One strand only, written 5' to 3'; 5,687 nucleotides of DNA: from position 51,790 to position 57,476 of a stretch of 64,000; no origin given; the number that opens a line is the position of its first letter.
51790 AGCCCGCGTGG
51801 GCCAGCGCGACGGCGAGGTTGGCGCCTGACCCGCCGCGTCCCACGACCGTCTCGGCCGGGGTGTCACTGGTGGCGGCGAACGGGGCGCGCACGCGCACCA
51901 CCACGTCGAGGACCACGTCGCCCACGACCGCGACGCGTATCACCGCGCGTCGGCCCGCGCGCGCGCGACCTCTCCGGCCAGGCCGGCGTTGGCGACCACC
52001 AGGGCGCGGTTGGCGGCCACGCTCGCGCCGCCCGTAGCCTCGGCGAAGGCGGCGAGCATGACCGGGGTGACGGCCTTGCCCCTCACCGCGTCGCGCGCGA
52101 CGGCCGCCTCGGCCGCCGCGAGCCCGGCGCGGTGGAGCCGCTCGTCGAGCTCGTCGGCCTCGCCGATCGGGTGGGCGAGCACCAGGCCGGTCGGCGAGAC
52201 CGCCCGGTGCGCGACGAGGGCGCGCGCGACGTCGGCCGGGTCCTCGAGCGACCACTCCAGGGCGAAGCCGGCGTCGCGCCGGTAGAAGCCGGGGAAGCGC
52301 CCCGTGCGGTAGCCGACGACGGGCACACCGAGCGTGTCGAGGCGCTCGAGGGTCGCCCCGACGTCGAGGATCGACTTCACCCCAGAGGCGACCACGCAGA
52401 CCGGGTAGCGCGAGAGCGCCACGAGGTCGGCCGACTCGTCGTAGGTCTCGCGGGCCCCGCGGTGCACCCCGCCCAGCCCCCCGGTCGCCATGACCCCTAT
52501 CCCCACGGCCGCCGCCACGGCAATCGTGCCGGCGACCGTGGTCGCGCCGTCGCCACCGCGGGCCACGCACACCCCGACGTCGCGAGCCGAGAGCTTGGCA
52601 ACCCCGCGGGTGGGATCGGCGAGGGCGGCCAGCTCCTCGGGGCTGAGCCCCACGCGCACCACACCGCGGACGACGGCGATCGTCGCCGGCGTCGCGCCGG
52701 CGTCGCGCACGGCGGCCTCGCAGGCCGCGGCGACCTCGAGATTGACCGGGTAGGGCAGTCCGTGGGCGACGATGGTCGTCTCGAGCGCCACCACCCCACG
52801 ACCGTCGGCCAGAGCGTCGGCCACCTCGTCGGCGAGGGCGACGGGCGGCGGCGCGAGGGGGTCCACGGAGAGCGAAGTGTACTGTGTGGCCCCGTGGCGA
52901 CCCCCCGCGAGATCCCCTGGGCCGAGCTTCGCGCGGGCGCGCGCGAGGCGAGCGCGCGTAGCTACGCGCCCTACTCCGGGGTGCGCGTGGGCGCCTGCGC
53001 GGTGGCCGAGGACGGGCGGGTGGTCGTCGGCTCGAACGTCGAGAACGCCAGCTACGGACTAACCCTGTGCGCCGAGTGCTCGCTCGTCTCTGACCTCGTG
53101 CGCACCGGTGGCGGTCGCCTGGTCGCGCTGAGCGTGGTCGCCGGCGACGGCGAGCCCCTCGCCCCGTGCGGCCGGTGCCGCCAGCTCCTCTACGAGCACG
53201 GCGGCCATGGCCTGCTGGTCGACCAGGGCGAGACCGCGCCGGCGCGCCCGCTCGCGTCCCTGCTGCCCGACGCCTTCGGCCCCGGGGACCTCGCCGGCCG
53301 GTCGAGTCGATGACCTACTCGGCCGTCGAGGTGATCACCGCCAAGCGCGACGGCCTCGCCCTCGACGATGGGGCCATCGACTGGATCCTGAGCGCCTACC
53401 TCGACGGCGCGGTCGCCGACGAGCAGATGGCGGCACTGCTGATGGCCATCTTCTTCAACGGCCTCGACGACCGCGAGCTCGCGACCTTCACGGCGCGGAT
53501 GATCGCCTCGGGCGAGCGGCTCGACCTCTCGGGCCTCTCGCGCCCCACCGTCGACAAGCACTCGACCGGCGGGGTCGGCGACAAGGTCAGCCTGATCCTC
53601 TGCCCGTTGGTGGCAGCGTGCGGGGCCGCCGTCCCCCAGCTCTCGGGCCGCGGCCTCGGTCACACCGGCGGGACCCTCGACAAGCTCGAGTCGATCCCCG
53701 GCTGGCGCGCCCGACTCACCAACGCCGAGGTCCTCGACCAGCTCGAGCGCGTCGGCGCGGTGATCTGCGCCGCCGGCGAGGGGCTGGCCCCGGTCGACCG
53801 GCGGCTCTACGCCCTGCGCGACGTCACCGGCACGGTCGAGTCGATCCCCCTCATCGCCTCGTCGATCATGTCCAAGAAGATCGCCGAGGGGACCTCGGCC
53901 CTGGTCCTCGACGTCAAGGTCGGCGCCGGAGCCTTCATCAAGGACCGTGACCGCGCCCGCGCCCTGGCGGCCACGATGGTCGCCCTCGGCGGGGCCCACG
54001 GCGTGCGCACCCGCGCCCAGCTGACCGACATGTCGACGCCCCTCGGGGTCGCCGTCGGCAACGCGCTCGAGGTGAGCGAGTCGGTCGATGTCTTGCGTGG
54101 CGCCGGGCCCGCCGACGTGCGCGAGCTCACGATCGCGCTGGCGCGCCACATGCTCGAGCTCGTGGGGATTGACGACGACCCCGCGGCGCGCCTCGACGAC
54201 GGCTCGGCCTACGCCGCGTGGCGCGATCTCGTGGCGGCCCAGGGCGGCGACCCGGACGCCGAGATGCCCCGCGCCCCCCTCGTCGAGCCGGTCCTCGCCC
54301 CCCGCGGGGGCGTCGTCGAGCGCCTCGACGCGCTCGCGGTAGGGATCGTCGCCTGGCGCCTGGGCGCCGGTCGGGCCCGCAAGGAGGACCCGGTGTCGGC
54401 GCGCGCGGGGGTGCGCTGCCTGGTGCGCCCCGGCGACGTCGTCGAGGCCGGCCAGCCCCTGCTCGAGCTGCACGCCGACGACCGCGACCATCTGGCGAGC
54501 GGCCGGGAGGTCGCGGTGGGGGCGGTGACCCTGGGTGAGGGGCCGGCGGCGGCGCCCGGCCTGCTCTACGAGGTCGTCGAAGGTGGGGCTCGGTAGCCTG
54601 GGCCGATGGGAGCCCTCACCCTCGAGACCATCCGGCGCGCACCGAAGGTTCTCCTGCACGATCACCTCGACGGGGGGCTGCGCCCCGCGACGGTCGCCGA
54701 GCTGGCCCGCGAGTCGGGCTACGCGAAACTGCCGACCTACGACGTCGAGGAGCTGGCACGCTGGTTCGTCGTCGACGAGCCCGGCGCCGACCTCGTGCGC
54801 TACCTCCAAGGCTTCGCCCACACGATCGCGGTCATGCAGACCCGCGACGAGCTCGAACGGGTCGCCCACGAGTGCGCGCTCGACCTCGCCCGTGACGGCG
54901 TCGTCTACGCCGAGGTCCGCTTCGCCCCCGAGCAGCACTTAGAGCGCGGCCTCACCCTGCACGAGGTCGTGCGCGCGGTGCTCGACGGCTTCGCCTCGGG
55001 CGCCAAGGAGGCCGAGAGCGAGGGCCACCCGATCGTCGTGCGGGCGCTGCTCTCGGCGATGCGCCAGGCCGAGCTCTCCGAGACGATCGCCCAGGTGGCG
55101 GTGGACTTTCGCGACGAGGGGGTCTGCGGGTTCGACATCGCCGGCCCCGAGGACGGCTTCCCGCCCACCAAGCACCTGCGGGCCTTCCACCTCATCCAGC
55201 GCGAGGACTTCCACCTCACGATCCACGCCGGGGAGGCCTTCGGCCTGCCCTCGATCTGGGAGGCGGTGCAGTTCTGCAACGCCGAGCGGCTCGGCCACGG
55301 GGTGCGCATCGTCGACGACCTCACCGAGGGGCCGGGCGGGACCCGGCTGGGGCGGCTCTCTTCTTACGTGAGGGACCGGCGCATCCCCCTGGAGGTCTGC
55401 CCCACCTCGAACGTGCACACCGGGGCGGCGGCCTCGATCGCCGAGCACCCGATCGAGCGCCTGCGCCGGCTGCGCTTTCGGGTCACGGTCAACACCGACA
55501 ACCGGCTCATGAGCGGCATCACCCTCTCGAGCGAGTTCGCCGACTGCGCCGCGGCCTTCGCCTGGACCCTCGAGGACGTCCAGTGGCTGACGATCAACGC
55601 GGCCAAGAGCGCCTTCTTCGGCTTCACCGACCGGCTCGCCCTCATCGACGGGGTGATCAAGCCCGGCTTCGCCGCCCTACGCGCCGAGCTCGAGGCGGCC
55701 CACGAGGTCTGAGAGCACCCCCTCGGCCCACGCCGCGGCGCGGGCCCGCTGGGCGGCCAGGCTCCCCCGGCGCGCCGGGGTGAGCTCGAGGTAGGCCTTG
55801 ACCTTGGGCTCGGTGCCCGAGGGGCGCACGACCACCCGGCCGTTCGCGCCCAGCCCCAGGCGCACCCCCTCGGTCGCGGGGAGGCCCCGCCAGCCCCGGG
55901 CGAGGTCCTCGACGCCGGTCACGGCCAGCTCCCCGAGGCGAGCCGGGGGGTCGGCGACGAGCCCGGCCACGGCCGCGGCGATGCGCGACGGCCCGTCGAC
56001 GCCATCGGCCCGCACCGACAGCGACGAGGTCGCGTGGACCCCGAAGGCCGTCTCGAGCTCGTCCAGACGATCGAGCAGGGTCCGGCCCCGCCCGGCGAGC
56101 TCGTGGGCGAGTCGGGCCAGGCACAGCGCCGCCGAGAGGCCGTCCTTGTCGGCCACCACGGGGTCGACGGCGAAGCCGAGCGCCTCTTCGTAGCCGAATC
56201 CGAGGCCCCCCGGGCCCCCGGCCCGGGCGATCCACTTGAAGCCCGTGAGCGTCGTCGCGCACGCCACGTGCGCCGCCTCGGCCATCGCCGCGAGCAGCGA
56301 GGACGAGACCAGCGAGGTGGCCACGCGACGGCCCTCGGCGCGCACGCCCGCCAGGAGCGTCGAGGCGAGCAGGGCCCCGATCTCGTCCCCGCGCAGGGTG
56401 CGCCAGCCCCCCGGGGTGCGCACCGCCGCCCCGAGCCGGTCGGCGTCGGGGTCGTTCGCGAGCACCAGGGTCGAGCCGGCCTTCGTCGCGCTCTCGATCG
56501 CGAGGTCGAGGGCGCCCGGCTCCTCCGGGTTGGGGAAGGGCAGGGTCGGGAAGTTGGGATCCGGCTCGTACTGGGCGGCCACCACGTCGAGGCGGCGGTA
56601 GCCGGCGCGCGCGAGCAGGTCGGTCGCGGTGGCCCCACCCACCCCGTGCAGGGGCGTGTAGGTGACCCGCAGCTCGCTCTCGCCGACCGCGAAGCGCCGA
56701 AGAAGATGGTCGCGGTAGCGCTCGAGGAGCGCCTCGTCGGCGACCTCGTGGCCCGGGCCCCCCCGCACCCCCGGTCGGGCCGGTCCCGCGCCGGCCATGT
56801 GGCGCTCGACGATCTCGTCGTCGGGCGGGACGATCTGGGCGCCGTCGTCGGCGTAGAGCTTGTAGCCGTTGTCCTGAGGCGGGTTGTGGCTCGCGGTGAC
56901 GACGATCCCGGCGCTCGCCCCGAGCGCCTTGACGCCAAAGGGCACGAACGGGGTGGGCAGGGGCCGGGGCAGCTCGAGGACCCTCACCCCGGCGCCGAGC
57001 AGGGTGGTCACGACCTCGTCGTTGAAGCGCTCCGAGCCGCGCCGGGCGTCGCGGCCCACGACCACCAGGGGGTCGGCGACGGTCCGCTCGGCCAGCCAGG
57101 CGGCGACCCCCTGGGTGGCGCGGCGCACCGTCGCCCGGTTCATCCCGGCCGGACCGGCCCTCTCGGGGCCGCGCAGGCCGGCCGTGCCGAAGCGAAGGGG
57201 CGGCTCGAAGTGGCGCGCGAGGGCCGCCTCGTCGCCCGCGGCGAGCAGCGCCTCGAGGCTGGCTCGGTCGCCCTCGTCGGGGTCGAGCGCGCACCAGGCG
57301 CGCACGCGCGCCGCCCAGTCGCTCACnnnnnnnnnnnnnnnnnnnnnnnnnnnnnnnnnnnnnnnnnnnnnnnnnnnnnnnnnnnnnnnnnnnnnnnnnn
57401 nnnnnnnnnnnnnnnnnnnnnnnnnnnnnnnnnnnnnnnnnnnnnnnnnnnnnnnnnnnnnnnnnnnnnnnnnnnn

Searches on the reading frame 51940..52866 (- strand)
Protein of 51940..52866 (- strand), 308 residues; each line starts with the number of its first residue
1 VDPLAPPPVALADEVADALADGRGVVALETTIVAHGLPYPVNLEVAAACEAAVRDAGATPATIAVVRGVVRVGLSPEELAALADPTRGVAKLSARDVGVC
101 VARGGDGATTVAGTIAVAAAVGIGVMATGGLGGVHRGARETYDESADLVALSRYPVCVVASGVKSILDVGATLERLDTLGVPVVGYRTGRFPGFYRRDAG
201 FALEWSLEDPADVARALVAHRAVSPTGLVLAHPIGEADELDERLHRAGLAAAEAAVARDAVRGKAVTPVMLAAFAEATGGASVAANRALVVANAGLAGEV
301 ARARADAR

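Call 65: search_protein_families(library=pfam, proteins=[window:51940-52866:-], max_evalue=0.00001)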
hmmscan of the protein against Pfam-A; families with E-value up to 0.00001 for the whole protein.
window:51940-52866:- (308 aa): 1 family
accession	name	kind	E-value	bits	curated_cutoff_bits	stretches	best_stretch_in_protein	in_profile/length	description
PF04227.17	Indigoidine_A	-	2.5e-105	352.4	25.2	1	14-302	1-290/291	Indigoidine synthase A like protein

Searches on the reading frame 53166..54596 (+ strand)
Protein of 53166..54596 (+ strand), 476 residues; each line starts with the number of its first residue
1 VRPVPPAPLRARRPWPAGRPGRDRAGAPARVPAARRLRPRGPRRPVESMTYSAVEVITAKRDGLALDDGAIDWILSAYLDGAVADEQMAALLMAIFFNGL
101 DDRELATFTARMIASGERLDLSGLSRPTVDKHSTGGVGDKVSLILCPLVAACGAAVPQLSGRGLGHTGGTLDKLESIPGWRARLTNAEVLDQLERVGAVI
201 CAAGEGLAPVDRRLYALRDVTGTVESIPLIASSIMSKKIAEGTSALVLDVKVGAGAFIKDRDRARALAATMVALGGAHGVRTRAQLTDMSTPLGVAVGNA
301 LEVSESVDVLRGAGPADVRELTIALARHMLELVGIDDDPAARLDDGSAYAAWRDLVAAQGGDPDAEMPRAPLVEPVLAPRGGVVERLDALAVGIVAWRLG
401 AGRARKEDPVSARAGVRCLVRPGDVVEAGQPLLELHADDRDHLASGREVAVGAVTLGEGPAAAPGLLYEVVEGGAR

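Call 65: search_protein_families(library=pfam, proteins=[window:53166-54596:+], max_evalue=0.00001)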
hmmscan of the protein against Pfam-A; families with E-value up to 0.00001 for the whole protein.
window:53166-54596:+ (476 aa): 3 families
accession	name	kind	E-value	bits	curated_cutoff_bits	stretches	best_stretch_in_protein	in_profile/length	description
PF00591.27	Glycos_transf_3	-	8.7e-40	137.4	27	1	127-338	3-235/253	Glycosyl transferase family, a/b domain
PF07831.19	PYNP_C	-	1.4e-18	66.8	27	1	383-444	1-62/75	Pyrimidine nucleoside phosphorylase C-terminal domain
PF02885.22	Glycos_trans_3N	-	1.5e-15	57.2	26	1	55-116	2-63/63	Glycosyl transferase family, helical bundle domain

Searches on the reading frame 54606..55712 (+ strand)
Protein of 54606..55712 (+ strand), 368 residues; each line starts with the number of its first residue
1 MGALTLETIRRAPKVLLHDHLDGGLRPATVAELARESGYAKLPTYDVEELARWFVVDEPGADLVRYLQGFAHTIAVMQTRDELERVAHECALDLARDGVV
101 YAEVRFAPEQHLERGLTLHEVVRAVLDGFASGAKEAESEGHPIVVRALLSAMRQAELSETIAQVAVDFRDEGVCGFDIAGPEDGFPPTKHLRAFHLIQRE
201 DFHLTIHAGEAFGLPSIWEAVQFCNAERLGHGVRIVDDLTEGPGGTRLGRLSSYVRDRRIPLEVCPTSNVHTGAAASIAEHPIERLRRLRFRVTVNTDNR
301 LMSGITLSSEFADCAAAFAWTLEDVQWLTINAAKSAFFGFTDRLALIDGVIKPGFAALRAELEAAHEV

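Call 65: search_protein_families(library=pfam, proteins=[window:54606-55712:+], max_evalue=0.00001)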
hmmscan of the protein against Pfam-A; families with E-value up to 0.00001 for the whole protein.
window:54606-55712:+ (368 aa): 1 family
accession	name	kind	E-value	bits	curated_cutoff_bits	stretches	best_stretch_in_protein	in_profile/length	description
PF00962.28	A_deaminase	-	5.3e-102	341.7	27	1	13-352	1-329/330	Adenosine deaminase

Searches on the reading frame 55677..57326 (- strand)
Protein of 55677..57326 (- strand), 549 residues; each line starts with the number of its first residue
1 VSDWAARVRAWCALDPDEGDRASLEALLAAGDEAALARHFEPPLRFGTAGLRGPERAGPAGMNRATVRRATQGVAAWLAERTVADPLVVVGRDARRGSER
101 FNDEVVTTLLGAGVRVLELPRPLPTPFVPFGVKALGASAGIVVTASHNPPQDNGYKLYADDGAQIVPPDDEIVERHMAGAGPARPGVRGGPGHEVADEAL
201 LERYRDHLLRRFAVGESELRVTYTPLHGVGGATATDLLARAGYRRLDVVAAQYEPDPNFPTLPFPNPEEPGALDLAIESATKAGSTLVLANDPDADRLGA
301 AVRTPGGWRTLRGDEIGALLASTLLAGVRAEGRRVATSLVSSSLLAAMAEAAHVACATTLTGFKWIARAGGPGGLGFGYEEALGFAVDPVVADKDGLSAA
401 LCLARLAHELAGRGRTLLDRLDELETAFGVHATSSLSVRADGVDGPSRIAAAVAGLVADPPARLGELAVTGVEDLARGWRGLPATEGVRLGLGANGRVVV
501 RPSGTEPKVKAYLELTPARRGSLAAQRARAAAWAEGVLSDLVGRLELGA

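Call 65: search_protein_families(library=pfam, proteins=[window:55677-57326:-], max_evalue=0.00001)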
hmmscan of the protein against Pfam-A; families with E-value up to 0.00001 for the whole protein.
window:55677-57326:- (549 aa): 4 families
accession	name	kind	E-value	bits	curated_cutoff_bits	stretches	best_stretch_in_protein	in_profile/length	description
PF02878.22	PGM_PMM_I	-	1.9e-34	118.8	22.5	1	45-178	3-132/138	Phosphoglucomutase/phosphomannomutase, alpha/beta/alpha domain I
PF02879.22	PGM_PMM_II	-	6.7e-25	88.1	29.3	1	203-301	2-99/103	Phosphoglucomutase/phosphomannomutase, alpha/beta/alpha domain II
PF02880.22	PGM_PMM_III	-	4.3e-14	53.1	20.7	1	313-423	2-110/115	Phosphoglucomutase/phosphomannomutase, alpha/beta/alpha domain III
PF00408.26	PGM_PMM_IV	-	1.4e-08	35.1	23.1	1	485-520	22-57/68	Phosphoglucomutase/phosphomannomutase, C-terminal domain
